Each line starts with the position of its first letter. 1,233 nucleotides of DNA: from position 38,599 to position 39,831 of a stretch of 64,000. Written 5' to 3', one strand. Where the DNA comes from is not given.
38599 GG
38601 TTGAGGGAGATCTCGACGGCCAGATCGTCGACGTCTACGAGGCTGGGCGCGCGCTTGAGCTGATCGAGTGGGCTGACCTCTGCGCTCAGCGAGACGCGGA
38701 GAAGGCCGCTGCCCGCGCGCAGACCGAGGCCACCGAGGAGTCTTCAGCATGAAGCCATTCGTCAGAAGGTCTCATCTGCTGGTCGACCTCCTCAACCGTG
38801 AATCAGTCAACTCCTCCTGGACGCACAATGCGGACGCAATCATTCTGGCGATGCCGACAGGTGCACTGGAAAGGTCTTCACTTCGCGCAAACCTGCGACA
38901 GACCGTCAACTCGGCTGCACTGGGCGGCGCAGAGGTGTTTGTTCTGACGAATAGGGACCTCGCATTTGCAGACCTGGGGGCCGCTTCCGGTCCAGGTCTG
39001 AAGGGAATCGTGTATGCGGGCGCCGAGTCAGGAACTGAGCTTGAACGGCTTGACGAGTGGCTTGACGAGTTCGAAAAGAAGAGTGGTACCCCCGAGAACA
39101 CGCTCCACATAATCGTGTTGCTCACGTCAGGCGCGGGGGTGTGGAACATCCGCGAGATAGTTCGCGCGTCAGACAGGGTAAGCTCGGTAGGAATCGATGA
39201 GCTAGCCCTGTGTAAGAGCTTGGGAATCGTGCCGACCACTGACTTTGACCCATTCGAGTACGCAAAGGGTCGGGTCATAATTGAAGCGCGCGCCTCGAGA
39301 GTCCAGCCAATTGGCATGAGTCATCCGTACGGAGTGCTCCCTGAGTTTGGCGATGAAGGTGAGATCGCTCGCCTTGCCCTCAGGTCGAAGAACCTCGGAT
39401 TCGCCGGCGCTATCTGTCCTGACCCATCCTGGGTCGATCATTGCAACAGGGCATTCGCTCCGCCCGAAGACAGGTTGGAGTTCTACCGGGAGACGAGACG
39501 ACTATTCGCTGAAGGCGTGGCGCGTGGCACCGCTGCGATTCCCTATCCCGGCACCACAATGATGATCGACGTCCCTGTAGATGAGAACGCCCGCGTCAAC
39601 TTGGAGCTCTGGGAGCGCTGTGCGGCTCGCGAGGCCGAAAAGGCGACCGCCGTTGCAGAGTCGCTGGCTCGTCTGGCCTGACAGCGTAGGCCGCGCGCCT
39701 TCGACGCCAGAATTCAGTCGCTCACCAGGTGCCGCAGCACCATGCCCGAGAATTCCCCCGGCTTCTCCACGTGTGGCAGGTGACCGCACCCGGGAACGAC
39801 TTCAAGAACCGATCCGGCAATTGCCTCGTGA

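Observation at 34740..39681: ADP-forming acyl-CoA synthetase translationally coupled to three tandem CitE-like lyase paralogs, only one of them canonical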

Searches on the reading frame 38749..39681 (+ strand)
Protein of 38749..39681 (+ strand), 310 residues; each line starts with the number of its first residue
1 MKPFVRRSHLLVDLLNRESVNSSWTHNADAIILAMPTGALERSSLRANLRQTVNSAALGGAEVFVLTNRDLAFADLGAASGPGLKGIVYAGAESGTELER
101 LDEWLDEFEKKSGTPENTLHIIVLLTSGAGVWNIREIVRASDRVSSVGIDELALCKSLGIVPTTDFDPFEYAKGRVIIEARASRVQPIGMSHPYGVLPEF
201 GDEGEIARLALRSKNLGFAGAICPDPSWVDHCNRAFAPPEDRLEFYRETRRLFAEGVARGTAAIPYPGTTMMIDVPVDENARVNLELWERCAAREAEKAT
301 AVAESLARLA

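Call 7: search_protein_families(library=pfam, proteins=[window:38749-39681:+], max_evalue=0.01)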
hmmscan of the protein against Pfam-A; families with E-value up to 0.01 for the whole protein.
window:38749-39681:+ (310 aa): 1 family
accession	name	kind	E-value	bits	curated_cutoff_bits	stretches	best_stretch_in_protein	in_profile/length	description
PF03328.21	HpcH_HpaI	-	1.1e-10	41.7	25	1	12-224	6-219/221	HpcH/HpaI aldolase/citrate lyase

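Call 8: search_protein_families(library=ncbifam, proteins=[window:38749-39681:+], max_evalue=0.01)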
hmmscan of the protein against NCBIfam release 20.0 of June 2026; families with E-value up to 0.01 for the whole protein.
window:38749-39681:+ (310 aa): 2 families
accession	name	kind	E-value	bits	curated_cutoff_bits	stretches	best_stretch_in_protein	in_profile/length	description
TIGR01588.1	citE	equivalog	2.7e-14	52.9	443.4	1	5-287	2-282/288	citrate (pro-3S)-lyase subunit beta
NF038242.1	RipC_Ccl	equivalog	3e-06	27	375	1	118-284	113-264/268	itaconate degradation C-C-lyase RipC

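Call 13: search_solved_structures(query=window:38749-39681:+, max_evalue=0.01, show_alignments=1)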
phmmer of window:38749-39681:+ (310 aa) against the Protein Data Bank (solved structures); distinct sequences matched with E-value up to 0.01: 6.
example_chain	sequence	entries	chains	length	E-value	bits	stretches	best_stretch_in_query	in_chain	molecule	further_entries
4l9y_A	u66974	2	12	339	3.8e-07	33.1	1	167-281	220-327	Malyl-CoA lyase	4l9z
1sgj_A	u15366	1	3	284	4.1e-07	33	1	63-283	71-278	citrate lyase, beta subunit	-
5ugr_A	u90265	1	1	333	3.3e-06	30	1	165-273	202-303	Malyl-CoA lyase/beta-methylmalyl-CoA lyase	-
8khl_A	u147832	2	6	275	0.0001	25.1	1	125-286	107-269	Probable acyl-CoA lyase beta chain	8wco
9nzb_A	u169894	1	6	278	0.00011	25.1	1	125-286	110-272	Acyl-CoA lyase beta chain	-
5vxc_A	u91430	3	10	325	0.0021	20.9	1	24-283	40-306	Citrate lyase subunit beta-like protein, mitochondrial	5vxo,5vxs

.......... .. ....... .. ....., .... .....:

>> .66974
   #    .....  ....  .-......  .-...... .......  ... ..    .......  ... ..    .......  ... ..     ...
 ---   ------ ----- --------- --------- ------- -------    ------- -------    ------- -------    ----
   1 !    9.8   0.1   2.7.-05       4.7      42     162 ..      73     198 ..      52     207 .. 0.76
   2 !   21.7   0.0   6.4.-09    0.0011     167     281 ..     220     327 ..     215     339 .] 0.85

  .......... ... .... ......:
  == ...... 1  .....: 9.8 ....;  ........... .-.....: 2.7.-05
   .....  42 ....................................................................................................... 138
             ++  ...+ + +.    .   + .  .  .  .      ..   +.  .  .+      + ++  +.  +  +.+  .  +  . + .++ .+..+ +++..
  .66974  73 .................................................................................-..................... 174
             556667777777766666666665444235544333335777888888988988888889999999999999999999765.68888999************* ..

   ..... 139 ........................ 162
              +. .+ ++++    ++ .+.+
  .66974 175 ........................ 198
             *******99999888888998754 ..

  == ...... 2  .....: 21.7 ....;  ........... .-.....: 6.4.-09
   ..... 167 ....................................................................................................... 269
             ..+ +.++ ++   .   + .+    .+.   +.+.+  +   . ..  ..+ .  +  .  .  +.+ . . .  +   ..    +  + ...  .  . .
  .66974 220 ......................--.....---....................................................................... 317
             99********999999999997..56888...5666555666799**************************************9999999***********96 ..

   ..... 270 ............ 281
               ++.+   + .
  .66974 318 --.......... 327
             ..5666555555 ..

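Call 14: find_encoding_contigs(protein=window:38749-39681:+, flank=10000, max_places=10)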
Protein window:38749-39681:+ (310 aa): 2 contigs read that carry it; 2 places shown.
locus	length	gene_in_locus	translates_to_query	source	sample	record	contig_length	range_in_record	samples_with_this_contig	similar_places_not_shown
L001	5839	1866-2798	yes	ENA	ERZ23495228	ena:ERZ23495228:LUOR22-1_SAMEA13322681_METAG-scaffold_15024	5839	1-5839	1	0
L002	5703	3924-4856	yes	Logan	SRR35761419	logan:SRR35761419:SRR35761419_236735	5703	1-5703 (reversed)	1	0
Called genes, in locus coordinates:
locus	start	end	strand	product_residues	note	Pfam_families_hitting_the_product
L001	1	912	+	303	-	?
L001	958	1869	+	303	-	PF03328:HpcH_HpaI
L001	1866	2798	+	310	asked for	PF03328:HpcH_HpaI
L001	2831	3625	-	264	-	PF00561:Abhydrolase_1, PF12697:Abhydrolase_6, PF12146:Hydrolase_4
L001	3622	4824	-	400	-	PF00296:Bac_luciferase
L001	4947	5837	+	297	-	?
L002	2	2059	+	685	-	?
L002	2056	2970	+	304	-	PF03328:HpcH_HpaI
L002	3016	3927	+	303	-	PF03328:HpcH_HpaI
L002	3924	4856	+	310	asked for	PF03328:HpcH_HpaI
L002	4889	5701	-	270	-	?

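Call 15: find_homologous_proteins(query=window:38749-39681:+, max_evalue=0.00001)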
Query window:38749-39681:+ (310 aa): 444 proteins with E <= 0.00001 among 8000 candidates; the best 120 are listed.
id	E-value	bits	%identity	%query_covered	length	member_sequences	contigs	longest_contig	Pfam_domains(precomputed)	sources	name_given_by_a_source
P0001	3.3e-195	665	97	98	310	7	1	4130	PF03328.21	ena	-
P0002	4.8e-192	655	95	100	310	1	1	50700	PF03328.21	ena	-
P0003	4.2e-182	622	90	99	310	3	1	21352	PF03328.21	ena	-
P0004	6.7e-180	615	88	100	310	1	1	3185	PF03328.21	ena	-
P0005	6.2e-178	609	87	100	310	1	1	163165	PF03328.21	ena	-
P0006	3.9e-177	606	88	95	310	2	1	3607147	PF03328.21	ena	-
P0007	2.3e-176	604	87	100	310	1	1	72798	PF03328.21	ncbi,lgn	-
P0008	3.2e-176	603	89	94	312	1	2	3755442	PF03328.21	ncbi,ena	-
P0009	5.7e-176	602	88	95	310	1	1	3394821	PF03328.21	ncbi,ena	-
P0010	5.5e-173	593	86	94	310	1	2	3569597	PF03328.21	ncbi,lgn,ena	-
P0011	6.3e-172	589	87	94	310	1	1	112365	PF03328.21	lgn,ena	-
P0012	1.4e-170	585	86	97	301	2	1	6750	PF03328.21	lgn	-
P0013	1.6e-169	581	82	100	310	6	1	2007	PF03328.21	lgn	-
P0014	1.3e-168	578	84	94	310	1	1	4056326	PF03328.21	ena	-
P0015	1.8e-168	578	83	100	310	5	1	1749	PF03328.21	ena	-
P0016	2.1e-165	568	84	94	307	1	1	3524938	PF03328.21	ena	-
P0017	1.0e-163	562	81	98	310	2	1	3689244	PF03328.21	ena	-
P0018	1.2e-162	559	80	94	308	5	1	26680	PF03328.21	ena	-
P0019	8.8e-162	556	80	94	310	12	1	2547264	PF03328.21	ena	-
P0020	2.9e-160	551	79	97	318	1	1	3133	PF03328.21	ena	-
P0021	4.5e-160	550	81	94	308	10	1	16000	PF03328.21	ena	-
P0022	2.5e-158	544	77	99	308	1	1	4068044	PF03328.21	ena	-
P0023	5.6e-158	543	77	94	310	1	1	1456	PF03328.21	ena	-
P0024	8.7e-158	543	78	94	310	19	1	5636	PF03328.21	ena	-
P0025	7.4e-157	540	79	96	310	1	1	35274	PF03328.21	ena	-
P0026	1.8e-156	538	78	94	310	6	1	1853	PF03328.21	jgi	jgi:citrate lyase subunit beta/citryl-CoA lyase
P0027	1.7e-155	535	77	94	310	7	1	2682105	PF03328.21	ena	-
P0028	1.4e-154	532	77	98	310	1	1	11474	PF03328.21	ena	-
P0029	1.7e-145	502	73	94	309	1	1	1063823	PF03328.21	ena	-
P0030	2.9e-145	501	74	96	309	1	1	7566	PF03328.21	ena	-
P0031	3.7e-145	501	74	96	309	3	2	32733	PF03328.21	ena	-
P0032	1.4e-144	499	73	94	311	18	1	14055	PF03328.21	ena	-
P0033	1.8e-144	499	75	94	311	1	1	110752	PF03328.21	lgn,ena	-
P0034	4.4e-143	494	73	97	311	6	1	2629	PF03328.21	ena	-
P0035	6.8e-143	494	73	98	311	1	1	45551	PF03328.21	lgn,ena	-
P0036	9.8e-143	493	73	99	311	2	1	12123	PF03328.21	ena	-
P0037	1.0e-141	490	73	94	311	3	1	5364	PF03328.21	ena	-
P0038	1.5e-141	489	71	94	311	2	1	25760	PF03328.21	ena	-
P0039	2.0e-141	489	72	96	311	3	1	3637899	PF03328.21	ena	-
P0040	2.3e-141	489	71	98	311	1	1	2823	PF03328.21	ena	-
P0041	3.9e-141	488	71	98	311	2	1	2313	PF03328.21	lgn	-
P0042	5.1e-141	488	73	94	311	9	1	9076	PF03328.21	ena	-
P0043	6.3e-141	487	73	97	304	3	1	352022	PF03328.21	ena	-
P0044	7.7e-141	487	72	94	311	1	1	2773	PF03328.21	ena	-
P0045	1.3e-140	486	70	98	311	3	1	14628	PF03328.21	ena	-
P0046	1.5e-140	486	71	95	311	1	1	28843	PF03328.21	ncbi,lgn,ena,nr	ncbi:MAG: hypothetical protein F4Y49_10730 [Dehalococcoidia bacterium]|nr:hypothetical protein [Deha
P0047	1.7e-140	486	71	98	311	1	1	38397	PF03328.21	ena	-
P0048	6.4e-140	484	72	98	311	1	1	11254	PF03328.21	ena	-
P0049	1.0e-139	483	71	94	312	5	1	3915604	PF03328.21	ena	-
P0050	1.1e-139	483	71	94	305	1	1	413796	PF03328.21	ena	-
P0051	1.4e-139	483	71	94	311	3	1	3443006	PF03328.21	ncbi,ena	-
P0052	1.6e-139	483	70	99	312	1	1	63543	PF03328.21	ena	-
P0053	4.9e-139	481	73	99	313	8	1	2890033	PF03328.21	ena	-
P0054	3.5e-138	478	73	93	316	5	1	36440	PF03328.21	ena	-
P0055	1.0e-137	477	70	98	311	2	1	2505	PF03328.21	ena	-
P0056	3.5e-137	475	72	99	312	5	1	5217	PF03328.21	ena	-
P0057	1.2e-136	473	69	98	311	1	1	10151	PF03328.21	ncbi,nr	ncbi:MAG: aldolase/citrate lyase family protein [Dehalococcoidia bacterium]|nr:aldolase/citrate lyas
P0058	3.1e-136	472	70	94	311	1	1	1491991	PF03328.21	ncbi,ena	-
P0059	4.1e-136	471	69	97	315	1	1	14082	PF03328.21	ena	-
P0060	7.0e-136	471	71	98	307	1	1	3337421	PF03328.21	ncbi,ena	-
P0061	3.3e-135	468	71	94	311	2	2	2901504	PF03328.21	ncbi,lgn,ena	-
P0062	4.3e-135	468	70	99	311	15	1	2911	PF03328.21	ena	-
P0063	8.7e-135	467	69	99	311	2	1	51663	PF03328.21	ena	-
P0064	1.6e-134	466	69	96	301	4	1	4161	PF03328.21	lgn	-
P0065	2.8e-133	462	70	95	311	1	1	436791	PF03328.21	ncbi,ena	-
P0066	6.4e-131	454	69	94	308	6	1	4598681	PF03328.21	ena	-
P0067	7.1e-131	454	66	94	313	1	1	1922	PF03328.21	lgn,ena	-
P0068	3.3e-130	452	69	95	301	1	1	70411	PF03328.21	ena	-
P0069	5.2e-130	451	68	94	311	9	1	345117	PF03328.21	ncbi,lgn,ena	-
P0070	1.7e-128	446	65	98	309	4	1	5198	PF03328.21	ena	-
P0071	6.8e-128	444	67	97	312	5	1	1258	PF03328.21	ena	-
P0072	7.0e-128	444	66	94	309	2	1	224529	PF03328.21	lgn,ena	-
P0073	1.4e-127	443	68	94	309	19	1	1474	PF03328.21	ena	-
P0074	2.0e-127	443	66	94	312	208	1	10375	PF03328.21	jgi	-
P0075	4.6e-127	442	67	99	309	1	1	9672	PF03328.21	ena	-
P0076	4.7e-126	438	66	98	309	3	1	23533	PF03328.21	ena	-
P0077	6.8e-126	438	67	94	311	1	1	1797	PF03328.21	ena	-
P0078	1.8e-125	437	68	97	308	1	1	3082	PF03328.21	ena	-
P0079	3.5e-125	436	68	97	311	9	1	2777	PF03328.21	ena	-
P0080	4.7e-125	435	66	98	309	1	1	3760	PF03328.21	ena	-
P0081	1.3e-124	434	66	94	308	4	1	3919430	PF03328.21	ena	-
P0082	1.3e-124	434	63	94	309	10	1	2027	PF03328.21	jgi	-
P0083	2.6e-124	433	63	99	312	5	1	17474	PF03328.21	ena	-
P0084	4.5e-124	432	66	94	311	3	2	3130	PF03328.21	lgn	-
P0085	3.6e-123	429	64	94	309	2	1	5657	PF03328.21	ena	-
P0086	4.4e-123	429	63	98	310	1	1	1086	PF03328.21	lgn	-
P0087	8.6e-123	428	61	99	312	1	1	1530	PF03328.21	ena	-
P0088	1.0e-122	427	65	98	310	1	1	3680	PF03328.21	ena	-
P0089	1.5e-122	427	66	94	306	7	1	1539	PF03328.21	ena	-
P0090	2.3e-122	426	63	98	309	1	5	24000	PF03328.21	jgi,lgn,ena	-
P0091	2.4e-122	426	62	94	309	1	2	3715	PF03328.21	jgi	jgi:citrate lyase subunit beta/citryl-CoA lyase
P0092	2.6e-122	426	64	99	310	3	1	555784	PF03328.21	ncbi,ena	-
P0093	4.2e-122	425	66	98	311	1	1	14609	PF03328.21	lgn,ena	-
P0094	5.2e-122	425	63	96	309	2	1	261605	PF03328.21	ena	-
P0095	7.6e-122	425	62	99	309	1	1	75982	PF03328.21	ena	-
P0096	7.8e-122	425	65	94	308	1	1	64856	PF03328.21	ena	-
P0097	2.2e-121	423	63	97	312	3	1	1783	PF03328.21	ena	-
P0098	2.2e-121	423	62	94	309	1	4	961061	PF03328.21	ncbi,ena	-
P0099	2.2e-121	423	65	97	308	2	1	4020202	PF03328.21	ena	-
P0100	2.9e-121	423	63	97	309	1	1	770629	PF03328.21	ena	-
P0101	3.8e-121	422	62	99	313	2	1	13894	PF03328.21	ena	-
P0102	5.8e-121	422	62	93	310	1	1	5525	PF03328.21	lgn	-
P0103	9.2e-121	421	59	100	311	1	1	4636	PF03328.21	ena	-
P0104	1.0e-120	421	63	99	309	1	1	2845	PF03328.21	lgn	-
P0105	2.3e-120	420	62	94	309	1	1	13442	PF03328.21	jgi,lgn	jgi:citrate lyase subunit beta/citryl-CoA lyase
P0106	2.6e-120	420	63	97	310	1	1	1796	PF03328.21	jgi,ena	jgi:citrate lyase subunit beta/citryl-CoA lyase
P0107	3.0e-120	419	60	99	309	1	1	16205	PF03328.21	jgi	jgi:citrate lyase subunit beta/citryl-CoA lyase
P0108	3.7e-120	419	63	97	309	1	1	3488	PF03328.21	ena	-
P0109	6.0e-120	418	60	99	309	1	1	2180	PF03328.21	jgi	-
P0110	1.2e-119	417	62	94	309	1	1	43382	PF03328.21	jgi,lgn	jgi:citrate lyase subunit beta/citryl-CoA lyase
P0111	1.3e-119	417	59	99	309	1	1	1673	PF03328.21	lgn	-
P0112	1.5e-119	417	66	98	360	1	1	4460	PF03328.21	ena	-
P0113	3.0e-119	416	61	97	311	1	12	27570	PF03328.21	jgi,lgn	jgi:citrate lyase subunit beta/citryl-CoA lyase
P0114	3.1e-119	416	61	98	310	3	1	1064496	PF03328.21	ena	-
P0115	3.3e-119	416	62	97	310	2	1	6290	PF03328.21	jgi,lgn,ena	jgi:citrate lyase subunit beta/citryl-CoA lyase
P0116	4.1e-119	416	61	94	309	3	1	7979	PF03328.21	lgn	-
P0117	4.2e-119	416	61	97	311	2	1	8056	PF03328.21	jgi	jgi:citrate lyase subunit beta/citryl-CoA lyase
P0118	4.9e-119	415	63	99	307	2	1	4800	PF03328.21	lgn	-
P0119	5.5e-119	415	60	98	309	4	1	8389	PF03328.21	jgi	jgi:citrate lyase subunit beta/citryl-CoA lyase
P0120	7.2e-119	415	59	99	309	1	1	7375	PF03328.21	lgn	-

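Call 17: find_related_loci(query=window:38749-39681:+, collection=genome_contigs, flank=10000)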
Query window:38749-39681:+ (310 aa) in genome_contigs; peptide patterns used: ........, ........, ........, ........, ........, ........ (x = any residue, [..] = any of these).
136 stretches matched a pattern; 46 encode a relative of the query (tblastn E <= 1e-3); 46 distinct loci.
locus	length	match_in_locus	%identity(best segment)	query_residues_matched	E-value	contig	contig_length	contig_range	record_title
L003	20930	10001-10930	98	1-310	0e+0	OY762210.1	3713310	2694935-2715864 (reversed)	MAG: Dehalococcoidia bacterium isolate 6876e8b5-2850-4095-a133-48836ebfd8cd genome assembly, chromosome: 1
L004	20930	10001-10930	87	1-310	0e+0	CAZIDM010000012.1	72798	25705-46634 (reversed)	MAG TPA_asm: uncultured Dehalococcoidia bacterium isolate SRP109090_co1_248 genome assembly, contig: NODE_388_length_727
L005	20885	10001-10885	88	1-295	2e-177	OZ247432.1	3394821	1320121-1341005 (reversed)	MAG: Dehalococcoidia bacterium isolate 9f0a9a3c-fef9-4240-ab4a-9ab2d70ca0d2 genome assembly, chromosome: 1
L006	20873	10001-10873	86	1-291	5e-172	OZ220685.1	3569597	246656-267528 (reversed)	MAG: Dehalococcoidia bacterium isolate 2a27cef4-6af2-4f96-82a3-29fad4755a7e genome assembly, chromosome: 1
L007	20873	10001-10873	89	1-291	5e-170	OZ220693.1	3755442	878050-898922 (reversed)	MAG: Dehalococcoidia bacterium isolate bb874fd2-ee0c-4288-94b4-44cbacb43f92 genome assembly, chromosome: 1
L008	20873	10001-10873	80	1-291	6e-162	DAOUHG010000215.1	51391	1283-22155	MAG TPA_asm: Dehalococcoidia bacterium isolate S1_7 k129_839500, whole genome shotgun sequence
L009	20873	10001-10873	78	1-291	2e-155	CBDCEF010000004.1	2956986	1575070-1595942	MAG: Dehalococcoidia bacterium isolate c259e03a-9b86-4cdb-a37a-9c02718a3515 genome assembly, contig: contig_4, whole gen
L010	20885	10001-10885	75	1-291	3e-144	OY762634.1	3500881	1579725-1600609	MAG: Dehalococcoidia bacterium isolate 5218cef7-9544-4829-ade7-f4022e2b34b8 genome assembly, chromosome: 1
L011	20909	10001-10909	71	1-305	1e-142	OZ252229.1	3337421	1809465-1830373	MAG: Dehalococcoidia bacterium isolate e423ea1d-c589-4ead-98b4-a8e4e9e55514 genome assembly, chromosome: 1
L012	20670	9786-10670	72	1-291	6e-142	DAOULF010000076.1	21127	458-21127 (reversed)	MAG TPA_asm: Dehalococcoidia bacterium isolate S8_384 106522, whole genome shotgun sequence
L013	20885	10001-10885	71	1-291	5e-141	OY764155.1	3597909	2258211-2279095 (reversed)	MAG: Dehalococcoidia bacterium isolate 8f8fc053-1767-4988-ba26-2aa978362f9c genome assembly, chromosome: 1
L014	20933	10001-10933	69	1-307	3e-140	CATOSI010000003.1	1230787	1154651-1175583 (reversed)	MAG: uncultured Dehalococcoidia bacterium isolate 741b7de0-5fbb-4305-b724-e82bd623809b genome assembly, contig: contig_3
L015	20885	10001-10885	72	1-291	7e-140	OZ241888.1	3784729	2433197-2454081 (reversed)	MAG: Dehalococcoidia bacterium isolate 46affbec-5afd-4908-a2aa-6a71a6f589da genome assembly, chromosome: 1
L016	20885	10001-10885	71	1-291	4e-139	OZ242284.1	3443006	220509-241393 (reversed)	MAG: Dehalococcoidia bacterium isolate 33b6bc49-da4e-4245-9c13-a272f439a3dc genome assembly, chromosome: 1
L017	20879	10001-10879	72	1-291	9e-139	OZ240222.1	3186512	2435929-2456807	MAG: Dehalococcoidia bacterium isolate bda7ac21-848d-445c-aae4-c7980c7e0923 genome assembly, chromosome: 1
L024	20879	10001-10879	63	1-291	2e-126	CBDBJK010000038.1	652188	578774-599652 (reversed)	MAG: Dehalococcoidia bacterium isolate faae4e5b-80d9-4cfe-9cbd-97dc395bf251 genome assembly, contig: contig_38, whole ge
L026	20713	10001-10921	61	1-305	3e-123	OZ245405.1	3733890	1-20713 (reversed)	MAG: Dehalococcoidia bacterium isolate 4242a2cd-c548-43ce-a6cb-d471f6a5c9d8 genome assembly, chromosome: 1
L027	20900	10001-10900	65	1-301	3e-122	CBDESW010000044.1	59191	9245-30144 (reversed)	MAG: Dehalococcoidia bacterium isolate 15034885-6cce-4004-a438-bd7f6032d031 genome assembly, contig: contig_44, whole ge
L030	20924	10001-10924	60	1-306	9e-122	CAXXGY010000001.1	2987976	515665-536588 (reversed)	MAG: Dehalococcoidia bacterium isolate ef083763-748f-45eb-9ac4-f22ebc1e21af genome assembly, contig: contig_1, whole gen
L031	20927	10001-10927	64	1-307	2e-121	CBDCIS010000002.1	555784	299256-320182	MAG: Dehalococcoidia bacterium isolate 8e13df92-f4f3-4e34-85da-b913360e8956 genome assembly, contig: contig_2, whole gen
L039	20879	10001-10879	60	1-291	6e-118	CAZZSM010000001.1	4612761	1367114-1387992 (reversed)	MAG: Candidatus Entotheonella sp. DD2 isolate Candidatus Entotheonella baccata DD2 genome assembly, contig: DD2_1, whole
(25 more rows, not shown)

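Call 20: search_protein_families(library=pfam, proteins=[L010:6042-7103:-, L010:4345-5955:+, L013:4310-5881:-, L026:6778-7965:+, L026:3442-5505:-, L026:12051-16589:-, L031:5468-6814:+, L031:10989-13403:-, L039:6098-7903:-, L026:10954-11976:-], max_evalue=0.0001)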
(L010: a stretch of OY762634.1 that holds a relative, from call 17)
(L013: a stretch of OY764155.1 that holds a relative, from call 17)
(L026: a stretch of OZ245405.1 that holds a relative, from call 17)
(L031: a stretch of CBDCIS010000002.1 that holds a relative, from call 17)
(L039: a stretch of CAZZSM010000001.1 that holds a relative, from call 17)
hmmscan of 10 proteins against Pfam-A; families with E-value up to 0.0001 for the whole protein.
L010:6042-7103:- (353 aa): 1 family
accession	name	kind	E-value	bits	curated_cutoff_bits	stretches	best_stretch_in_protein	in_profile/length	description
PF00296.26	Bac_luciferase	-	1.1e-35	124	27.9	1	20-312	19-309/314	Luciferase-like monooxygenase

L010:4345-5955:+ (536 aa): 0 families

L013:4310-5881:- (523 aa): 8 families
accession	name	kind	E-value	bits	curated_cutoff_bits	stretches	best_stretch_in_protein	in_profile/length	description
PF25516.1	PTPase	-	1.8e-22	79.5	27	1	373-449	2-78/79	Phosphotyrosine protein phosphatase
PF19568.5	Spore_III_AA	-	2e-12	47.3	27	1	103-253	119-275/306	Sporulation stage III, protein AA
PF01424.28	R3H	-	3.8e-11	43.3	26.8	1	468-521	6-59/60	R3H domain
PF03266.21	NTPase_1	-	1.1e-06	29.1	23.9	0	128-152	2-26/168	NTPase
PF00004.35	AAA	-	6.9e-06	27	21.2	1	128-212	1-66/131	ATPase family associated with various cellular activities (AAA)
PF13604.12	AAA_30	-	7.8e-06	26.2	27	1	117-216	9-101/191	AAA domain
PF25199.1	nSTAND_NTPase5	-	3.1e-05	24.3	34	0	124-166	40-82/145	Novel STAND NTPase 5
PF13191.12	AAA_16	-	8e-05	23.6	32.6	0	125-156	24-52/167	AAA ATPase domain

L026:6778-7965:+ (395 aa): 1 family
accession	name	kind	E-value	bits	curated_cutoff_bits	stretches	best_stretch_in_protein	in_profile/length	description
PF02515.22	CoA_transf_3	-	2.4e-88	297.1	23.3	1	5-376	1-366/366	CoA-transferase family III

L026:3442-5505:- (687 aa): 2 families
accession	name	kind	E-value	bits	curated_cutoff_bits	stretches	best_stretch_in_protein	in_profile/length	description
PF00202.27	Aminotran_3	-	1.2e-52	179.4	30.5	1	299-594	10-334/403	Aminotransferase class-III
PF00155.27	Aminotran_1_2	-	9.3e-06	25.5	19.7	1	467-592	163-294/361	Aminotransferase class I and II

L026:12051-16589:- (1512 aa): 3 families
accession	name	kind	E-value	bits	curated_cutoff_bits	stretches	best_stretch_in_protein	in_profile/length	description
PF10060.15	DUF2298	-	5.3e-117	392.2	27.8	1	760-1292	4-487/488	Uncharacterized membrane protein (DUF2298)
PF13231.12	PMT_2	-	4e-10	40.6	26.1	1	122-229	22-129/160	Dolichyl-phosphate-mannose-protein mannosyltransferase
PF02366.24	PMT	-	6.2e-06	26.4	22.7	1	123-246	84-212/245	Dolichyl-phosphate-mannose-protein mannosyltransferase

L031:5468-6814:+ (448 aa): 1 family
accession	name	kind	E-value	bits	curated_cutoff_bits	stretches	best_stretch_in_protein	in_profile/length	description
PF02515.22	CoA_transf_3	-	1e-95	321.4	23.3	1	7-372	1-354/366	CoA-transferase family III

L031:10989-13403:- (804 aa): 2 families
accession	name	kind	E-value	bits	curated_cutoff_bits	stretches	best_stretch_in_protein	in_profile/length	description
PF00456.26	Transketolase_N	-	1.6e-11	44.2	22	1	90-240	63-216/334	Transketolase, thiamine diphosphate binding domain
PF22613.1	Transketolase_C_1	-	1.9e-09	38.2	27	1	652-790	1-113/113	Transketolase-like TK C-terminal domain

L039:6098-7903:- (601 aa): 0 families

L026:10954-11976:- (340 aa): 1 family
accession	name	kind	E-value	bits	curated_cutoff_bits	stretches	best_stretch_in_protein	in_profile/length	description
PF01936.24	NYN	-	1.1e-11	45.8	24.2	1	159-310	18-142/145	NYN domain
